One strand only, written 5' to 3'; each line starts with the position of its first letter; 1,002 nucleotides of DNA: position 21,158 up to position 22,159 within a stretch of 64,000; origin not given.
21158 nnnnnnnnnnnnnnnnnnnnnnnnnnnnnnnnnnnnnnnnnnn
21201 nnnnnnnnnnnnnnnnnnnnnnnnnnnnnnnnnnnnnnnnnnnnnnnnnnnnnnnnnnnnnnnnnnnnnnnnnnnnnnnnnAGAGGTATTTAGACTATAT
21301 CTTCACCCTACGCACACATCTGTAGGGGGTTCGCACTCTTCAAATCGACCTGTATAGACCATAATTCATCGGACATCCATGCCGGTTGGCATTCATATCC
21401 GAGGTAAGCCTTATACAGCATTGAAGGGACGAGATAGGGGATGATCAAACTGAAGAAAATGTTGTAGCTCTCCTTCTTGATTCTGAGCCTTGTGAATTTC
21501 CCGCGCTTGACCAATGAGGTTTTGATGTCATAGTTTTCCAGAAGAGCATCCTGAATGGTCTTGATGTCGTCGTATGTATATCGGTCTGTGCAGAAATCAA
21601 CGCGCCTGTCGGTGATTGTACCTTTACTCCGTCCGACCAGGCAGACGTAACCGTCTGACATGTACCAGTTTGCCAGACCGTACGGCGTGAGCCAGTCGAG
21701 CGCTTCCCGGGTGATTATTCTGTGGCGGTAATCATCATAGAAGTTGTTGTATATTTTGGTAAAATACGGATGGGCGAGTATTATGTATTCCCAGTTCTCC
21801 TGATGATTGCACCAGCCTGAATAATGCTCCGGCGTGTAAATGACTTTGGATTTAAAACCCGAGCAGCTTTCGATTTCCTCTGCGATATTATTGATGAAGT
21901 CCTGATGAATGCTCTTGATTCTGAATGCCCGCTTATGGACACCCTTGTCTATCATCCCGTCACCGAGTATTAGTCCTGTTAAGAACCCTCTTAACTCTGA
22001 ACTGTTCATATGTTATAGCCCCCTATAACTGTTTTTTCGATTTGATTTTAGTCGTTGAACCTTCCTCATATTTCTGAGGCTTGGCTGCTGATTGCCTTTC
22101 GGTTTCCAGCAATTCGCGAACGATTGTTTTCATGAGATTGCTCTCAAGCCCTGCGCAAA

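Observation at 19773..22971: Class II RNR interrupted at the NPC active-site codons by a group I intron encoding a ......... endonuclease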

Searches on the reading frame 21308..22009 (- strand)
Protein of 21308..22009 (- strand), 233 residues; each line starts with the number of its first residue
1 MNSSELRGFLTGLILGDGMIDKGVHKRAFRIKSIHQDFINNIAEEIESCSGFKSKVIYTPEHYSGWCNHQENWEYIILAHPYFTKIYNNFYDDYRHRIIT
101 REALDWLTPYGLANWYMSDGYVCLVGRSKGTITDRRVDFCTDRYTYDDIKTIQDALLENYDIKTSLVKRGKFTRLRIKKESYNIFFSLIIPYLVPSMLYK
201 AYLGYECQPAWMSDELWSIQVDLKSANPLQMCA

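Call 6: search_protein_families(library=pfam, proteins=[window:21308-22009:-], max_evalue=0.01)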
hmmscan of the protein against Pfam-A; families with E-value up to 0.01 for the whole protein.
window:21308-22009:- (233 aa): 4 families
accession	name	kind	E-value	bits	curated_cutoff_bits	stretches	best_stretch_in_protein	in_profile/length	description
PF03161.18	LAGLIDADG_2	-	1.8e-29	103.3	25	1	8-185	2-168/168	LAGLIDADG DNA endonuclease family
PF14528.11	LAGLIDADG_3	-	0.00035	21.2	22.5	0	5-43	2-40/82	LAGLIDADG-like domain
PF12956.13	DUF3845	-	0.0054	16.7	25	1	107-183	160-233/240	Domain of Unknown Function with PDB structure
PF14527.11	LAGLIDADG_WhiA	-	0.0088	16.6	23.2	0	7-61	2-55/93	WhiA LAGLIDADG-like domain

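Call 7: search_protein_families(library=ncbifam, proteins=[window:21308-22009:-], max_evalue=0.01)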
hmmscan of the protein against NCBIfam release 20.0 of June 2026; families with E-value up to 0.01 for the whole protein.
window:21308-22009:- (233 aa): 0 families

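Call 10: search_dna_similar(query=window:21308-22009:-, collection=phages, mode=protein, max_rows=25)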
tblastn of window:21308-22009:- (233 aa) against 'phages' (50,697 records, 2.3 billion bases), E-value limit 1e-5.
Records with a match: 2; places in all: 2; records where one place covers at least 80% of the query: 1.
Best place of each record, by identity: <60% 2.
By first word of the organism name: bajarodcaudo 1; Bacteriophage 1.
By host as written in the record: - 2.
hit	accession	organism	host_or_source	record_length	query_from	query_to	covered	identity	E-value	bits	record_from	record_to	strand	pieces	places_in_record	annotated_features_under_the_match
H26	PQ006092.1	bajarodcaudo virus 1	Chaetodipus spinatus feces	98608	5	200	84%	28.2%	1e-7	57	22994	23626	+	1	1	hypothetical protein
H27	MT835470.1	Bacteriophage sp.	human fecal samples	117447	80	200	52%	30.7%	2e-6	54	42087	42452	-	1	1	record has no annotation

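Call 13: find_related_loci(query=window:21308-22009:-, collection=viral_contigs, flank=3000)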
Query window:21308-22009:- (233 aa) in viral_contigs; peptide patterns used: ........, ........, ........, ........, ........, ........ (x = any residue, [..] = any of these).
11 stretches matched a pattern; 8 encode a relative of the query (tblastn E <= 1e-3); 8 distinct loci.
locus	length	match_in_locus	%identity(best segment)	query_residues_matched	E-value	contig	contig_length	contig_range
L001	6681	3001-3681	57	1-227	1e-90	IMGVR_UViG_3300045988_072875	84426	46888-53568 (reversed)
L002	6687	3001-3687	55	1-229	5e-89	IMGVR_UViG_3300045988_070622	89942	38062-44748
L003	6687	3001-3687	56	1-229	1e-88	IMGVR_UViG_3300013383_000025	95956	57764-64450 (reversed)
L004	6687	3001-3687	55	1-229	9e-89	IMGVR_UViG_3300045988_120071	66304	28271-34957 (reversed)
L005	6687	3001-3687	55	1-229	1e-88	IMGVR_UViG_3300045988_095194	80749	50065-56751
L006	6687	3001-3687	55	1-229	7e-88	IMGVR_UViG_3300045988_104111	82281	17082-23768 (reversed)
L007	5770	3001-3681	56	1-226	1e-76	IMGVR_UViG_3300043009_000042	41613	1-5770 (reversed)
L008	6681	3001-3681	56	1-226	1e-76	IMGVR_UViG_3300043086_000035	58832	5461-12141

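Call 14: find_homologous_proteins(query=window:21308-22009:-, max_evalue=0.00001)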
Query window:21308-22009:- (233 aa): 290 proteins with E <= 0.00001 among 376 candidates; the best 120 are listed.
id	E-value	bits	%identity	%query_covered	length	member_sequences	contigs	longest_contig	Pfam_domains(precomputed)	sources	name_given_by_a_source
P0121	3.1e-160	549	100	100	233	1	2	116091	PF03161.19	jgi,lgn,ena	-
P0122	8.7e-108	377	70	100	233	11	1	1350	PF03161.19,PF14528.12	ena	-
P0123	3.5e-107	375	70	100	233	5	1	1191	PF03161.19,PF14528.12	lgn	-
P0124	9.9e-107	374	68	98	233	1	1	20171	PF03161.19,PF14528.12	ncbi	-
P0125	1.2e-106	374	69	100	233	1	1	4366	PF03161.19,PF14528.12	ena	-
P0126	6.8e-106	371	67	100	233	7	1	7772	PF03161.19,PF14528.12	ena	-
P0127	8.6e-106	371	69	100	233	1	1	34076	PF03161.19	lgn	-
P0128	1.2e-105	370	71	99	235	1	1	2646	PF03161.19,PF14528.12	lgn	-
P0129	5.1e-105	368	69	100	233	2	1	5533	PF03161.19,PF14528.12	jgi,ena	-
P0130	1.2e-103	364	69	100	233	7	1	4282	PF03161.19,PF14528.12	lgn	-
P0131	3.3e-101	356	67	100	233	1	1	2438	PF03161.19,PF14528.12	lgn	-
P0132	3.1e-100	353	67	98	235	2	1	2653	PF03161.19,PF14528.12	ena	-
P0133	4.8e-100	352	64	100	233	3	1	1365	PF03161.19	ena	-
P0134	1.6e-95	337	63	100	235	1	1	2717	PF03161.19,PF14528.12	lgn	-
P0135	3.4e-95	336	61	98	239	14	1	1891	PF03161.19,PF14528.12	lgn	-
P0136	3.8e-95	336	61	97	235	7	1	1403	PF03161.19,PF14528.12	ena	-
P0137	9.6e-94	331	62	97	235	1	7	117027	PF03161.19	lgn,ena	-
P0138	1.4e-92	328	61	97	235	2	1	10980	PF03161.19,PF14528.12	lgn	-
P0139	4.6e-92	326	62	98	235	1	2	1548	PF03161.19,PF14528.12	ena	-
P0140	1.5e-91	324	61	97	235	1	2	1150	PF03161.19,PF14528.12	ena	-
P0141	2.6e-91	324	60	97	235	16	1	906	PF03161.19,PF14528.12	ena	-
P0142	5.9e-91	322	59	97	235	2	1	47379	PF03161.19,PF14528.12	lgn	-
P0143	6.4e-91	322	59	97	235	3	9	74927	PF03161.19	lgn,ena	-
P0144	6.5e-91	322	60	98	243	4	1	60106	PF03161.19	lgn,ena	-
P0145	9.0e-91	322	60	99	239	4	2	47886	PF03161.19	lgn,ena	-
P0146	1.0e-90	322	60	97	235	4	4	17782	PF03161.19,PF14528.12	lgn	-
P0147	1.6e-90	321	59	98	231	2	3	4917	PF03161.19,PF14528.12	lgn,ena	-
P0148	3.3e-90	320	63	97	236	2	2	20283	PF03161.19,PF14528.12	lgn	-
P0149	3.4e-90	320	61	97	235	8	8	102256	PF03161.19,PF14528.12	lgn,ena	-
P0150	4.8e-90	319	59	98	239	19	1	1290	PF03161.19,PF14528.12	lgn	-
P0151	8.0e-90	319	58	98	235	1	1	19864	PF03161.19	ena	-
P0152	8.0e-90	319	59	97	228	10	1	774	PF03161.19,PF14528.12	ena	-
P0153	8.4e-90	319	62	97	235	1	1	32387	PF03161.19,PF14528.12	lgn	-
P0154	1.4e-89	318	63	97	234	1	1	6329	PF03161.19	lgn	-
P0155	1.8e-89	317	59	98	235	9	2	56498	PF03161.19,PF14528.12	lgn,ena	-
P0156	2.8e-89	317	60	97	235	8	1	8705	PF03161.19,PF14528.12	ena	-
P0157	4.0e-89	316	60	98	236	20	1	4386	PF03161.19,PF14528.12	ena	-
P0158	4.4e-89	316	59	97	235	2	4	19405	PF03161.19,PF14528.12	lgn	-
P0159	6.3e-89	316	59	97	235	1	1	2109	PF03161.19,PF14528.12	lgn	-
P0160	8.1e-89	315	59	98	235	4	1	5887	PF03161.19,PF14528.12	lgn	-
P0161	4.3e-88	313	59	98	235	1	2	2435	PF03161.19,PF14528.12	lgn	-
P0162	8.7e-88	312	58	97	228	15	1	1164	PF03161.19,PF14528.12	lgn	-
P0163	1.4e-87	311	56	98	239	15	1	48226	PF03161.19,PF14528.12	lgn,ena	-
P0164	2.2e-87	311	60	98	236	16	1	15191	PF03161.19,PF14528.12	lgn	-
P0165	2.3e-87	311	57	98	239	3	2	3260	PF03161.19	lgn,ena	-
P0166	2.4e-87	311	60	100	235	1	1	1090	PF03161.19,PF14528.12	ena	-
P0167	2.7e-87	310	60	97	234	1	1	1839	PF03161.19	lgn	-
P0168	2.7e-87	310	56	98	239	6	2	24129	PF03161.19,PF14528.12,PF14527.12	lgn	-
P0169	3.2e-87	310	58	97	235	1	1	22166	PF03161.19,PF14528.12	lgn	-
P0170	1.1e-86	308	61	98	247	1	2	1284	PF03161.19,PF14528.12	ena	-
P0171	1.6e-86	308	56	98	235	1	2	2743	PF03161.19,PF14528.12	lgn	-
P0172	2.1e-86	307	56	97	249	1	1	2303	PF03161.19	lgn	-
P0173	4.2e-86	306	59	98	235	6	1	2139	PF03161.19,PF14528.12,PF14527.12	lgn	-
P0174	7.1e-86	306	58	100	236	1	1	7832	PF03161.19,PF14528.12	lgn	-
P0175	7.5e-86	306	61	98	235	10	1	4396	PF03161.19,PF14528.12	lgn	-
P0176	7.6e-86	306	60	97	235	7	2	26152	PF03161.19,PF14528.12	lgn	-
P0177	1.1e-85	305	56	97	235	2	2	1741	PF03161.19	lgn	-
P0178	1.9e-85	304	56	97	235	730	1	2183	PF03161.19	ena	-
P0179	2.2e-85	304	59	98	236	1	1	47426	PF03161.19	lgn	-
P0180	2.4e-85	304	56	97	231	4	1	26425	PF03161.19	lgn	-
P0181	6.7e-85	303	60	98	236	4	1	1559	PF03161.19,PF14528.12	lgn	-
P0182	8.8e-85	302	58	97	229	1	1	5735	PF03161.19,PF14528.12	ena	-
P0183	9.2e-85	302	57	96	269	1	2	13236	PF03161.19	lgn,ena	-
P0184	1.3e-84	302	57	97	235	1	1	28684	PF03161.19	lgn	-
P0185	1.3e-84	302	56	96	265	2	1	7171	PF03161.19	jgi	jgi:hypothetical protein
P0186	1.5e-84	301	56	99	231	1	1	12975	PF03161.19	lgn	-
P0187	1.5e-84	301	60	98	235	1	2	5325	PF03161.19,PF14528.12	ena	-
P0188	1.6e-84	301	57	98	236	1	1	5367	PF03161.19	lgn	-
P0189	1.6e-84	301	58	97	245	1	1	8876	PF03161.19,PF14528.12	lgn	-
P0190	1.7e-84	301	61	97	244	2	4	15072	PF03161.19,PF14528.12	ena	-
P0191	1.8e-84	301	56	98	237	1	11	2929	PF03161.19,PF14528.12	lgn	-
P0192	2.0e-84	301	58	100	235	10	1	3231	PF03161.19,PF14528.12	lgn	-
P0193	3.3e-84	300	55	98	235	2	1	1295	PF03161.19,PF14528.12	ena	-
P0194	3.4e-84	300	59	98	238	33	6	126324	PF03161.19,PF14528.12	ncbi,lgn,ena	-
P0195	4.5e-84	300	57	98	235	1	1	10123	PF03161.19,PF14528.12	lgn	-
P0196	5.0e-84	300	57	98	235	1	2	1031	PF03161.19,PF14528.12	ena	-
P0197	5.7e-84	299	59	97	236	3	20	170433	PF03161.19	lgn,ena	-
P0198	6.2e-84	299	58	97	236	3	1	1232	PF03161.19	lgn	-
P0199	1.0e-83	299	58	98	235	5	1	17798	PF03161.19,PF14528.12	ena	-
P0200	1.3e-83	298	59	98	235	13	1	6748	PF03161.19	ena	-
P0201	1.3e-83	298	59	98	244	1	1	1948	PF03161.19,PF14528.12,PF14527.12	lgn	-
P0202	1.9e-83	298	59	97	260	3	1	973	PF03161.19,PF14528.12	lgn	-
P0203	3.5e-83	297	59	96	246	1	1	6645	PF03161.19,PF14528.12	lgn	-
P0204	4.1e-83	297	59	98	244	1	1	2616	PF03161.19,PF14528.12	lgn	-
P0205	5.4e-83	296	57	97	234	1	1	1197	PF03161.19,PF14528.12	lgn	-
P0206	5.9e-83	296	57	98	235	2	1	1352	PF03161.19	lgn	-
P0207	8.0e-83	296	58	98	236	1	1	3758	PF03161.19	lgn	-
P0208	8.7e-83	296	56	100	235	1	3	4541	PF03161.19,PF14528.12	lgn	-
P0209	8.7e-83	296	59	94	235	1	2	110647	PF03161.19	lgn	-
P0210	9.1e-83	296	57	98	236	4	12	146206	PF03161.19,PF14528.12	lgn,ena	-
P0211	1.1e-82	295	59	98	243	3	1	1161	PF03161.19,PF14528.12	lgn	-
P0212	1.3e-82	295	57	98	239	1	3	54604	PF03161.19,PF14528.12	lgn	-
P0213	1.4e-82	295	59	98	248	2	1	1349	PF03161.19,PF14527.12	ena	-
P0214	1.7e-82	295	58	98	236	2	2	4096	PF03161.19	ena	-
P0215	1.8e-82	295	58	99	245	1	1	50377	PF03161.19,PF14528.12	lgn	-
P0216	2.5e-82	294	54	97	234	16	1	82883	PF03161.19,PF14528.12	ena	-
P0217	4.6e-82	293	55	98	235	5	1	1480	PF03161.19,PF14528.12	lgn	-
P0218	5.9e-82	293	54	97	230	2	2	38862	PF03161.19,PF14528.12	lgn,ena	-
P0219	5.9e-82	293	58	99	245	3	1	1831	PF03161.19,PF14528.12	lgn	-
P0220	9.2e-82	292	57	98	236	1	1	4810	PF03161.19,PF14528.12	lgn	-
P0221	1.4e-81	292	56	98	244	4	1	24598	PF03161.19,PF14528.12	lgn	-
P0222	3.2e-81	290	56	98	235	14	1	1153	PF03161.19,PF14528.12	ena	-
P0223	3.4e-81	290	56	98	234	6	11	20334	PF03161.19,PF14528.12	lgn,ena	-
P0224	4.0e-81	290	57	97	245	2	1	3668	PF03161.19,PF14528.12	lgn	-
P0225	4.9e-81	290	56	98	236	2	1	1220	PF03161.19,PF14528.12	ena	-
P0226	5.4e-81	290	56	97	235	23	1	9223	PF03161.19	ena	-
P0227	6.6e-81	289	58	98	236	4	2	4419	PF03161.19,PF14528.12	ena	-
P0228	7.4e-81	289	57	94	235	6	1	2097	PF03161.19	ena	-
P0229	8.5e-81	289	55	98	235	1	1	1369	PF03161.19,PF14528.12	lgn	-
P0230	8.7e-81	289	55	98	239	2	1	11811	PF03161.19,PF14528.12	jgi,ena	-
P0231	8.8e-81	289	57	98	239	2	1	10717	PF03161.19,PF14528.12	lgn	-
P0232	9.6e-81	289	56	94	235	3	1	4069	PF03161.19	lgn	-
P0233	1.1e-80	289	55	98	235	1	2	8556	PF03161.19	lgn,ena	-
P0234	1.4e-80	288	56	94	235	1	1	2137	PF03161.19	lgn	-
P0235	1.9e-80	288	56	100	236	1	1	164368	PF03161.19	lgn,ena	-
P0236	3.9e-80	287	56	94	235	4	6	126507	PF03161.19,PF14528.12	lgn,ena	-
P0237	5.6e-80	286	55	97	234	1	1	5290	PF03161.19,PF14528.12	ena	-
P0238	6.0e-80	286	55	98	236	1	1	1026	PF03161.19,PF14528.12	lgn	-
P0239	6.7e-80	286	57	94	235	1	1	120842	PF03161.19,PF14528.12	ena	-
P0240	7.1e-80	286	58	98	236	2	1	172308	PF03161.19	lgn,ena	-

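Call 27: search_solved_structures(query=window:21308-22009:-, max_evalue=1, show_alignments=2)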
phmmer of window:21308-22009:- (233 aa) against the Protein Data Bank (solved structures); distinct sequences matched with E-value up to 1: 11.
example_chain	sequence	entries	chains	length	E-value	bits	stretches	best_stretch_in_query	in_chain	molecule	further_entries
1r7m_A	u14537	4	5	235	2.6e-11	46.7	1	49-201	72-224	Intron-encoded endonuclease I-SceI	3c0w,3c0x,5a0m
3ool_A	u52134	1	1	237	2.6e-11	46.7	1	49-201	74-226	Intron encoded endonuclease I-SceI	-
3oor_A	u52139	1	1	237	2.7e-11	46.7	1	49-201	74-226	Intron encoded endonuclease I-SceI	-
5a0m_B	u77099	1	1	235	5.1e-11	45.8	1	49-201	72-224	INTRON-ENCODED ENDONUCLEASE I-SCEI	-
6x1j_A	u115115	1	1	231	9.5e-07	31.8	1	10-201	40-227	Probable intron-encoded endonuclease 1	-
3gf6_A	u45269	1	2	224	0.32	13.7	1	106-183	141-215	uncharacterized bacterial lipoprotein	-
3dn7_A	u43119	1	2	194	0.34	13.6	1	99-211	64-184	Cyclic nucleotide binding regulatory protein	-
7qx6_A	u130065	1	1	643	0.46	13.2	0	82-163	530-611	Pesticidal crystal protein Cry11Aa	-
7qx7_A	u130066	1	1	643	0.62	12.8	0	82-163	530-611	Pesticidal crystal protein Cry11Aa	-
7qx4_A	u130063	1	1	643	0.63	12.7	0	82-163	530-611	Pesticidal crystal protein Cry11Aa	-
7qx5_A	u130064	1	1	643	0.63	12.7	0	82-163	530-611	Pesticidal crystal protein Cry11Aa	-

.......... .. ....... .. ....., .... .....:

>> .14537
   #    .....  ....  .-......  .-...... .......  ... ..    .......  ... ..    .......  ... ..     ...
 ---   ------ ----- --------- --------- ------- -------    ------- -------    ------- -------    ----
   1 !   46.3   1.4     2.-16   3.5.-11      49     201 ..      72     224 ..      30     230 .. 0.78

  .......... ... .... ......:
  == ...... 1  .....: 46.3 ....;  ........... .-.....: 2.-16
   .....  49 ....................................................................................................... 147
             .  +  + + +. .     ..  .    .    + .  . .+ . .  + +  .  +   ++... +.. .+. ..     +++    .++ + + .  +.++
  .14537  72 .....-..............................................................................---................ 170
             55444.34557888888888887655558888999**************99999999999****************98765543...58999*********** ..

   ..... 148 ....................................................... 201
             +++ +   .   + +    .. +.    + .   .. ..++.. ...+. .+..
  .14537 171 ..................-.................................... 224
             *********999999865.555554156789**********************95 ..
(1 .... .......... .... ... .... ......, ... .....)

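Call 28: search_protein_families(library=phrogs, proteins=[window:21308-22009:-], max_evalue=0.001)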
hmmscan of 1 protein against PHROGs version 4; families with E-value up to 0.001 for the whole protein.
window:21308-22009:- (233 aa): 1 family
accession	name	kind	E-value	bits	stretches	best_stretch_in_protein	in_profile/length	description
phrog_11023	-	DNA, RNA and nucleotide metabolism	1.7e-14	55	1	4-200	5-179/185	homing endonuclease with LAGLIDADG motif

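Call 30: find_related_loci(query=A1, collection=genome_contigs, flank=2500)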
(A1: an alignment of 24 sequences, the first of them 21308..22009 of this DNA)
Query A1 (233 aa) in genome_contigs; peptide patterns used: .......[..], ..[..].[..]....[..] (x = any residue, [..] = any of these).
6 stretches matched a pattern; 1 encode a relative of the query (tblastn E <= 1e-3); 1 distinct loci.
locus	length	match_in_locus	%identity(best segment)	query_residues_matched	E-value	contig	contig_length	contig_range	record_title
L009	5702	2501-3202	47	1-233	3e-66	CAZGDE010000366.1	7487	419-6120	MAG TPA_asm: uncultured bacterium isolate binchicken_co311_160 genome assembly, contig: NODE_15111_length_7487_cov_6.744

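Call 31: find_related_loci(query=A1, collection=viral_contigs, flank=2500)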
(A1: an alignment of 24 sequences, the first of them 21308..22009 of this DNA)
Query A1 (233 aa) in viral_contigs; peptide patterns used: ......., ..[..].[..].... (x = any residue, [..] = any of these).
26 stretches matched a pattern; 15 encode a relative of the query (tblastn E <= 1e-3); 15 distinct loci.
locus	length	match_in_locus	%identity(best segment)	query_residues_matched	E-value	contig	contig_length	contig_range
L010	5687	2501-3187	57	1-229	4e-92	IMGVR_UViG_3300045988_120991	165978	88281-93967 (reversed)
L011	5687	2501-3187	56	1-229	3e-91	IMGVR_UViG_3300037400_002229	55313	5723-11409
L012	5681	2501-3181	57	1-227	2e-90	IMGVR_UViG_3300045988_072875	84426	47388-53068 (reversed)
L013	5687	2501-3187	55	1-229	8e-89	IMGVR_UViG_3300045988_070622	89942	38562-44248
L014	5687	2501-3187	56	1-229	2e-88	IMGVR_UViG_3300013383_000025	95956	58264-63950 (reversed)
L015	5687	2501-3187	55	1-229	2e-88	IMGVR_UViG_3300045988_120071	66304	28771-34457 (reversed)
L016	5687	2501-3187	55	1-229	2e-88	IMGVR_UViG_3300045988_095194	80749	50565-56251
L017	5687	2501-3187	55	1-229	1e-87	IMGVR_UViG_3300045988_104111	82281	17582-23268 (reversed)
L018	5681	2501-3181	56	1-226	6e-84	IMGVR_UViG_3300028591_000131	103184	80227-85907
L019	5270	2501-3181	56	1-226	2e-76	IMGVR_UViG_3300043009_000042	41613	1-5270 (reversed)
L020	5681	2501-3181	56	1-226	2e-76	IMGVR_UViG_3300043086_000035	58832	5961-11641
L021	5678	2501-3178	53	1-225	3e-81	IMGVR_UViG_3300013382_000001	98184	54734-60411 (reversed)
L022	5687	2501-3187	49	1-229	4e-65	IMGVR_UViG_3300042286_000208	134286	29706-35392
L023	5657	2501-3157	49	1-219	8e-64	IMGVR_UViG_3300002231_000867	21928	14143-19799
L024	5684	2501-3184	58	1-229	3e-88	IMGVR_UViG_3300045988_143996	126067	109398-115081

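Call 32: find_related_loci(query=A1, collection=metagenome_contigs, flank=2500)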
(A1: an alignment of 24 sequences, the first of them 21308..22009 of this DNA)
Query A1 (233 aa) in metagenome_contigs; peptide patterns used: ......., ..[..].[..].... (x = any residue, [..] = any of these).
114 stretches matched a pattern; 42 encode a relative of the query (tblastn E <= 1e-3); 41 distinct loci.
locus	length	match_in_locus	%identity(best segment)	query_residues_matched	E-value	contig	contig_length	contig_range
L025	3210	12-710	69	1-233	6e-110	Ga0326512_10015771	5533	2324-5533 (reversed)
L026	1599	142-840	69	1-233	1e-115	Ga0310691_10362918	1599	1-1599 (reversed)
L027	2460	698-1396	64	1-233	1e-107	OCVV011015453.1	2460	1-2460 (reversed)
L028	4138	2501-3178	60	1-226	1e-93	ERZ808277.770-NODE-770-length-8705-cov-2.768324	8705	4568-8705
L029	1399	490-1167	61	1-226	2e-99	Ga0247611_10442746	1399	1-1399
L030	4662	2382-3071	61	1-229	1e-90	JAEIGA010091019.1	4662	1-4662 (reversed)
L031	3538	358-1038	57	1-227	9e-91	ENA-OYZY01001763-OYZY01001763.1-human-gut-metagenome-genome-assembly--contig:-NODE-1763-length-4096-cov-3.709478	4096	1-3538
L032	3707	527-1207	57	1-227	2e-90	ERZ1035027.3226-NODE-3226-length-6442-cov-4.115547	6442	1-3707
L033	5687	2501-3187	56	1-229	2e-89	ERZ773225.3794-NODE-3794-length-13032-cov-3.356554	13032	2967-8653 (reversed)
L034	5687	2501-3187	56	1-229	2e-90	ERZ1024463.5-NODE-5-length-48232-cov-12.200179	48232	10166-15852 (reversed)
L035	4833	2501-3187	56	1-229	4e-88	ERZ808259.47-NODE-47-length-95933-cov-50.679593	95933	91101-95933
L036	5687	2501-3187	55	1-229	4e-88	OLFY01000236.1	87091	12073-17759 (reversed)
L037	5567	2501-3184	58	1-229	6e-88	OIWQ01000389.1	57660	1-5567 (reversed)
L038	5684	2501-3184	58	1-229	6e-88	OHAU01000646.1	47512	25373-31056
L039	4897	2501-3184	58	1-229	6e-88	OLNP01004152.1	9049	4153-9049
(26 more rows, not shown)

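Call 55: find_encoding_contigs(protein=P0121, flank=3000, max_places=3)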
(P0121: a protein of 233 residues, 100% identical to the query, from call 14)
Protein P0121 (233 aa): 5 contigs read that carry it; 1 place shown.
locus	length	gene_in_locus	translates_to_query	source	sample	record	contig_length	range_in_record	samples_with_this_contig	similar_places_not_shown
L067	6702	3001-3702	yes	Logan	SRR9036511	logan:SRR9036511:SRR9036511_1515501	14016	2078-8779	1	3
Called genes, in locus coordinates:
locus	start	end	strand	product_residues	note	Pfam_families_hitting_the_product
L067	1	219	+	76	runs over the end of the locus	-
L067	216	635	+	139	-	-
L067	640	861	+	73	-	-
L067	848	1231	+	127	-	-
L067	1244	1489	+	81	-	-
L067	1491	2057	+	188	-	PF21448:DNMK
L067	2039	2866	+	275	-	PF02867:Ribonuc_red_lgC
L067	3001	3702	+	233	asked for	PF03161:LAGLIDADG_2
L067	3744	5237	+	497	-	PF02867:Ribonuc_red_lgC, PF12637:TSCPD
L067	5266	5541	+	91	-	-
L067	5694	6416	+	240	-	PF02562:PhoH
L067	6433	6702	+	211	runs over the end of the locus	PF00574:CLP_protease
